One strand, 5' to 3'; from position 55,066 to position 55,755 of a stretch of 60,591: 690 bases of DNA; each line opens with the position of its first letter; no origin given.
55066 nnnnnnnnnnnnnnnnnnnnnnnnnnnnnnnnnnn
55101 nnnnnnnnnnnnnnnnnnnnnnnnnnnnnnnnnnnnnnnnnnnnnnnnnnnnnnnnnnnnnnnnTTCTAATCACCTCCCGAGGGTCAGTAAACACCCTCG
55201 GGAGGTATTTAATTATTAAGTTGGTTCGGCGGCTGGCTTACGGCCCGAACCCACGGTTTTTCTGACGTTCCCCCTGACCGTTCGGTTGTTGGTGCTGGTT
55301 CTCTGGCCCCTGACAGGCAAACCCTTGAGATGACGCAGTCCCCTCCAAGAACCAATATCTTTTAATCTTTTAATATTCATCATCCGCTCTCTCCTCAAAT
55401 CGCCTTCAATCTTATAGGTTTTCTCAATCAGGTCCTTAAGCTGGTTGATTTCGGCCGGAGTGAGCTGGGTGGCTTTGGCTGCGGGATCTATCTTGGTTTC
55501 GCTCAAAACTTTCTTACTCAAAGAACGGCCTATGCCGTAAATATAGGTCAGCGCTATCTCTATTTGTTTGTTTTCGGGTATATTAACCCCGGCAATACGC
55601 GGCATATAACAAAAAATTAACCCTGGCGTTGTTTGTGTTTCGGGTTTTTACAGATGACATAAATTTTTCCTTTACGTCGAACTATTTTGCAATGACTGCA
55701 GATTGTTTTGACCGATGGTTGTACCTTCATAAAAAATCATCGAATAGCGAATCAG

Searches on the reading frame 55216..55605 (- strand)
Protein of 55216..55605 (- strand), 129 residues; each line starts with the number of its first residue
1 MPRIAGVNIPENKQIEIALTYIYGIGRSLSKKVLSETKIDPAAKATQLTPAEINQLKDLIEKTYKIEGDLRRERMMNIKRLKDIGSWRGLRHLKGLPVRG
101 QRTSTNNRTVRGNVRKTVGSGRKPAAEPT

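Call 6: search_protein_families(library=ncbifam, proteins=[window:55216-55605:-])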
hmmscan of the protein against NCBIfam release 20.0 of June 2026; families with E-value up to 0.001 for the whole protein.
window:55216-55605:- (129 aa): 3 families
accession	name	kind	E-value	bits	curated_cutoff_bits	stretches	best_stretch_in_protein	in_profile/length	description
TIGR03631.1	uS13_bact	equivalog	1.2e-46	157.8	130.45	1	3-113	1-111/113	30S ribosomal protein S13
NF003140.0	PRK04053.1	equivalog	2.2e-22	79.8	159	2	63-123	95-150/157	30S ribosomal protein S13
TIGR03629.1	uS13_arch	equivalog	5.3e-21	75.4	175.55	2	63-110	88-135/144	30S ribosomal protein S13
